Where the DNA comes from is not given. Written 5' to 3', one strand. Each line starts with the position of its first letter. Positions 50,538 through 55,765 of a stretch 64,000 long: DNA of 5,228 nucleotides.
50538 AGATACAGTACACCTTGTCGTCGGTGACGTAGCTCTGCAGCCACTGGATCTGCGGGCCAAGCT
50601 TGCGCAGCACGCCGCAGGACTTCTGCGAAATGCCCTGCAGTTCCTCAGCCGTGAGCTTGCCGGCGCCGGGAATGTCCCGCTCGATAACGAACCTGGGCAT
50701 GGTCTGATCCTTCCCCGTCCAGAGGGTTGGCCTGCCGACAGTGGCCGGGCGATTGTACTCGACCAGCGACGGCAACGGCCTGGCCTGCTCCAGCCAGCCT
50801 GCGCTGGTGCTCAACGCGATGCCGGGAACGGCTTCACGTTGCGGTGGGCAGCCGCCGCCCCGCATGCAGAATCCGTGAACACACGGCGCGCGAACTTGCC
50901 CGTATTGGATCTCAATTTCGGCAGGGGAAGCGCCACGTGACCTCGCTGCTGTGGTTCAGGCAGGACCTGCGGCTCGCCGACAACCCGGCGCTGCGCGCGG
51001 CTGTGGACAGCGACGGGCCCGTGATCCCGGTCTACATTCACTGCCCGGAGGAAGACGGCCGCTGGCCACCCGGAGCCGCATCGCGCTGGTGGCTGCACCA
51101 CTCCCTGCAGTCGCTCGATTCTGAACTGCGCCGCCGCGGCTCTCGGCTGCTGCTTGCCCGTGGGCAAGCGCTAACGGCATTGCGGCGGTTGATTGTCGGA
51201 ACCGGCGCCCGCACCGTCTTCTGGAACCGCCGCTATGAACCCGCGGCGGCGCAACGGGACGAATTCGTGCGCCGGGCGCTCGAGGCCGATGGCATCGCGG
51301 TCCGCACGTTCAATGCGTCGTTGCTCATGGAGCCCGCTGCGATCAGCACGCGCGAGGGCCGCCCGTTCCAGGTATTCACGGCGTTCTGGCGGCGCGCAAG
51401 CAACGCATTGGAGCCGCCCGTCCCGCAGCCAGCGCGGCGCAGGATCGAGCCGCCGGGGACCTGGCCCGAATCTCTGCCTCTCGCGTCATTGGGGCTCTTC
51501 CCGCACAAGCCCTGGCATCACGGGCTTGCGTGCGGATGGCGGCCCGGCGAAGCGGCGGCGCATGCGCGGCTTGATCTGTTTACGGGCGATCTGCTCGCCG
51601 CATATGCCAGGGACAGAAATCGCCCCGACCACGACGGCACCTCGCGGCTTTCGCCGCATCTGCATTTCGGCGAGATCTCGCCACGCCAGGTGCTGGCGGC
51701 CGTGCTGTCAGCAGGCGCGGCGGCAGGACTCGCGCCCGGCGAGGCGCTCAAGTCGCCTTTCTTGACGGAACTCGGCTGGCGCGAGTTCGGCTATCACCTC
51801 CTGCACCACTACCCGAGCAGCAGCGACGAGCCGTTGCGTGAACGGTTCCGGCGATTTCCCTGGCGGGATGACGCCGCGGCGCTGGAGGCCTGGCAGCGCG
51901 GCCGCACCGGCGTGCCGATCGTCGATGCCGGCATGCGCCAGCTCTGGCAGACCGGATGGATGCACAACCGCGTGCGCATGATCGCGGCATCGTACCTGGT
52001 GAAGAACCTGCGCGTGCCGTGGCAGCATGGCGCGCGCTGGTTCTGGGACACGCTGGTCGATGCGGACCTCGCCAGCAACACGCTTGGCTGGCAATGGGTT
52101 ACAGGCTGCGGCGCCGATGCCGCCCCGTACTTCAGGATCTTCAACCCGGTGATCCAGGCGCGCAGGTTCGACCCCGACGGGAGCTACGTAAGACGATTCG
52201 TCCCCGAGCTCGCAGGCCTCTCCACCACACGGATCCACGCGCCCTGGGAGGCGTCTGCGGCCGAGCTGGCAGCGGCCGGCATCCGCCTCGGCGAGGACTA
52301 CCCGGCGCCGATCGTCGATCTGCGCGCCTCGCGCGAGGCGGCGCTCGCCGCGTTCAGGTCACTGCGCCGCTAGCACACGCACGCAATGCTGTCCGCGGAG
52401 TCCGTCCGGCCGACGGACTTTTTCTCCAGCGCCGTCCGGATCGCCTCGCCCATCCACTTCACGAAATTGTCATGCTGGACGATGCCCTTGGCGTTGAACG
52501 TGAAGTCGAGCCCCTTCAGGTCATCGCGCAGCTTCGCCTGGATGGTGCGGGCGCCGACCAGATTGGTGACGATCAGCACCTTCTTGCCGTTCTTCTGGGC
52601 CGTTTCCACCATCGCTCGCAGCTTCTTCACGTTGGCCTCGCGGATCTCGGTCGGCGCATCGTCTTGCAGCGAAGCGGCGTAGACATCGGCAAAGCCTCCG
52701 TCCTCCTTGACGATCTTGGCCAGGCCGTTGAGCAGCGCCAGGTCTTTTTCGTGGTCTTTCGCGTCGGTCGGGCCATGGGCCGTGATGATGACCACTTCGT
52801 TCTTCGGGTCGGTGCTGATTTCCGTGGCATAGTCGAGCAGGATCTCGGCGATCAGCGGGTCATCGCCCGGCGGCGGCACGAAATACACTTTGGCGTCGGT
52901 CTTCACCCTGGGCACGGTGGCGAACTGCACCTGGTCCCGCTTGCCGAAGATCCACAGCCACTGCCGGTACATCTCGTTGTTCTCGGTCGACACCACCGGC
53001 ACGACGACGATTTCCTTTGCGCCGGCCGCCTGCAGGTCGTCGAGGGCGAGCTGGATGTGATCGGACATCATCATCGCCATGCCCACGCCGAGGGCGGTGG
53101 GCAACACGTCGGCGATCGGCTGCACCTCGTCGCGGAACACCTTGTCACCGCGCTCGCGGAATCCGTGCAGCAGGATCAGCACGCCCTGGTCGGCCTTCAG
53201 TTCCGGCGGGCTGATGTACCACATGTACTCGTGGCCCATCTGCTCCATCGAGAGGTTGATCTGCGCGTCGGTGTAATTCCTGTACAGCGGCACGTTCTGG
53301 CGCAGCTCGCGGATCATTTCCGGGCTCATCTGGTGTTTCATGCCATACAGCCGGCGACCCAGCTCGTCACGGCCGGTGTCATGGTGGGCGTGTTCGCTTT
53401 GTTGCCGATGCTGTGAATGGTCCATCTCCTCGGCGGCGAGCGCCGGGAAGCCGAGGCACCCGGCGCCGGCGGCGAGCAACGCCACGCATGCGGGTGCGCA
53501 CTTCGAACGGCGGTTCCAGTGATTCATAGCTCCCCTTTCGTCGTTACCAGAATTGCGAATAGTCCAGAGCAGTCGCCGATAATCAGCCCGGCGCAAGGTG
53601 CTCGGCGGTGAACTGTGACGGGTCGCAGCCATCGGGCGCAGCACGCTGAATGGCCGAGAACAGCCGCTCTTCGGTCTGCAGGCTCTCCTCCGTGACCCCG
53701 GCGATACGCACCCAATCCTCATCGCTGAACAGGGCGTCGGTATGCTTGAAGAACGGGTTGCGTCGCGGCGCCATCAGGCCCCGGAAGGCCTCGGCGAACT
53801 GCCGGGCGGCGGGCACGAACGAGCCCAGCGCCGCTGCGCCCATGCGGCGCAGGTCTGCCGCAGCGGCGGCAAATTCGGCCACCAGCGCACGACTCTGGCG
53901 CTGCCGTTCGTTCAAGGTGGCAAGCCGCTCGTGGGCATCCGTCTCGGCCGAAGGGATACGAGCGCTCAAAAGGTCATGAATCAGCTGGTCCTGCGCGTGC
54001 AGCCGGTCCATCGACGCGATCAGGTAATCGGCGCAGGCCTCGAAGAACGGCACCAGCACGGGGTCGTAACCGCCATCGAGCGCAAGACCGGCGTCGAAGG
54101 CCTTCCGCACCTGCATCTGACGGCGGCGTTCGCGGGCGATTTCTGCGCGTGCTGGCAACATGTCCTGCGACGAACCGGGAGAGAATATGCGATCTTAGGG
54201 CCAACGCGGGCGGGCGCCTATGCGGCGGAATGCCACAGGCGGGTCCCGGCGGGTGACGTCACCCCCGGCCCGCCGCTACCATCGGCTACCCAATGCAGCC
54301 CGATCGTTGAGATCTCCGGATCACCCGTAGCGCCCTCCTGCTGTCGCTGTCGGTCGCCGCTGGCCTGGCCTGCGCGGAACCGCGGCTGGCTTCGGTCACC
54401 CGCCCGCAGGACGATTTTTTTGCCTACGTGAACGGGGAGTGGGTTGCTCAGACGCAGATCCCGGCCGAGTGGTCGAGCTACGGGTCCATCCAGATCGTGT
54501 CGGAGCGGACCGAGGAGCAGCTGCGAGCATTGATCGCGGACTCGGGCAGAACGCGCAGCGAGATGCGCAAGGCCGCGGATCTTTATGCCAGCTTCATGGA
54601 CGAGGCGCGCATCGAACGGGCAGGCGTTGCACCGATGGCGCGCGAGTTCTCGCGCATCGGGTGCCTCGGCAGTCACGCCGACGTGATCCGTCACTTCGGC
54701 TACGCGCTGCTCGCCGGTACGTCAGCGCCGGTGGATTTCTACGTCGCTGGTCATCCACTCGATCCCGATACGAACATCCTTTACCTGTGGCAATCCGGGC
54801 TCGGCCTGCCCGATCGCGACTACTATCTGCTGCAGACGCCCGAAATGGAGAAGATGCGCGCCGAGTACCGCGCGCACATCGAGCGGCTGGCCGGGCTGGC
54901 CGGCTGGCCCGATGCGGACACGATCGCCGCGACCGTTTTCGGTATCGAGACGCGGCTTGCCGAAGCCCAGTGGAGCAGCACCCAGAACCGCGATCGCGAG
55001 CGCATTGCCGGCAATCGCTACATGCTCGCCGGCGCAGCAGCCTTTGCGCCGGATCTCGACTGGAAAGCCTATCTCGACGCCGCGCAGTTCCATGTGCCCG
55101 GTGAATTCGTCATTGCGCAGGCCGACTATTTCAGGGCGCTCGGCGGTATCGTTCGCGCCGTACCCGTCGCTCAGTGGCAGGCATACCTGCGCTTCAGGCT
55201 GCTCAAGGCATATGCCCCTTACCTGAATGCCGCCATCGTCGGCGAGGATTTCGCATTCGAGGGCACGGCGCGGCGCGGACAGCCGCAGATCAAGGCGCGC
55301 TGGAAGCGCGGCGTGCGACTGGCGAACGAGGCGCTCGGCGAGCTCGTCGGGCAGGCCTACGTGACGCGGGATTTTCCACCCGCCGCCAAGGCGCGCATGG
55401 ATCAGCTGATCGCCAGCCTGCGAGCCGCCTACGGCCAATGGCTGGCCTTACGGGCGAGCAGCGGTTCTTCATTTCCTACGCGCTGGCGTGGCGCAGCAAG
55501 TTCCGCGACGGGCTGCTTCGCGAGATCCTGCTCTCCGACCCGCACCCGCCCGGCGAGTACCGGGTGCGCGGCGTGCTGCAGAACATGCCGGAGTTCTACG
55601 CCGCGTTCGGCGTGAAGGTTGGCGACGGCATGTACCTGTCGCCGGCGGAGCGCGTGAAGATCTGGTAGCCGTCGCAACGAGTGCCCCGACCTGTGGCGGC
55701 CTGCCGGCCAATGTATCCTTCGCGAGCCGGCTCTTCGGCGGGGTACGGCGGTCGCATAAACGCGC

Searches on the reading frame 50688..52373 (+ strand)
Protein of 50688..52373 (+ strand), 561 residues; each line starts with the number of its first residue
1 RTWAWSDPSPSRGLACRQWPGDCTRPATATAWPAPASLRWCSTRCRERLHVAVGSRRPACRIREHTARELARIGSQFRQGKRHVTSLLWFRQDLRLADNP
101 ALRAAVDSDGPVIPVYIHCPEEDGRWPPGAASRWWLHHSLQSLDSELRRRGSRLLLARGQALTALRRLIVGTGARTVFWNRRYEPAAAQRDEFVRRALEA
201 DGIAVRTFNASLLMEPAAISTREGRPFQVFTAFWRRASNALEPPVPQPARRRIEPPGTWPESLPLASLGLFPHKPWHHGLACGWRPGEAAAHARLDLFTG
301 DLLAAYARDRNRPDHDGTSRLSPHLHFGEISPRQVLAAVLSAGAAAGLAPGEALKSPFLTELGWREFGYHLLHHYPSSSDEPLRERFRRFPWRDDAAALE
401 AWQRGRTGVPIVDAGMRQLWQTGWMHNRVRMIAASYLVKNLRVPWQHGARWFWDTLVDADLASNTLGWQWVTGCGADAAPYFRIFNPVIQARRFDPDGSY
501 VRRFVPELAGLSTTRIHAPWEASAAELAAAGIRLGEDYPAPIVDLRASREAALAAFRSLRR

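Call 9: search_protein_families(library=pfam, proteins=[window:50688-52373:+], max_evalue=0.001)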
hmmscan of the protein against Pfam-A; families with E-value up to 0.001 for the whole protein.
window:50688-52373:+ (561 aa): 2 families
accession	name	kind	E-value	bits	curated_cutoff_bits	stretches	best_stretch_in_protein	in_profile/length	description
PF03441.19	FAD_binding_7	-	8.4e-89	296.8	27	1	358-557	1-202/203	FAD binding domain of DNA photolyase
PF00875.24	DNA_photolyase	-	9.9e-54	182.1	26.6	1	86-248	1-163/164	DNA photolyase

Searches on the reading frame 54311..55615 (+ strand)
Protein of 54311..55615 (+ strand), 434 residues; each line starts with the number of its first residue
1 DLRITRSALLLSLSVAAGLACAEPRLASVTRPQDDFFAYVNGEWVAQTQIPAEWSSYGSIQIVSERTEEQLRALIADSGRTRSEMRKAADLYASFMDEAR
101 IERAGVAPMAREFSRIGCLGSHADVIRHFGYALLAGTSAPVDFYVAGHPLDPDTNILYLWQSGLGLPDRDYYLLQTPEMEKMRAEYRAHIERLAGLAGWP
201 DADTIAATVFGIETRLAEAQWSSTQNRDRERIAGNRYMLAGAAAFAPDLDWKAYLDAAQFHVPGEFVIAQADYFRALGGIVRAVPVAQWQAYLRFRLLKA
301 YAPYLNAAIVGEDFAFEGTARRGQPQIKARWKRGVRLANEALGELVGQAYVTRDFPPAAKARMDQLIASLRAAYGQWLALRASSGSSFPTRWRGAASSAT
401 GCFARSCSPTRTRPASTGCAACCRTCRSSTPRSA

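Call 10: search_protein_families(library=pfam, proteins=[window:54311-55615:+], max_evalue=0.001)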
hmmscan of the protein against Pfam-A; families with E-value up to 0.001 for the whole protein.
window:54311-55615:+ (434 aa): 1 family
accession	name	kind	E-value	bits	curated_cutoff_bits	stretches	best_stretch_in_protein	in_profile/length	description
PF05649.18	Peptidase_M13_N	-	3.6e-90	303.6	32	1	32-377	1-352/381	Peptidase family M13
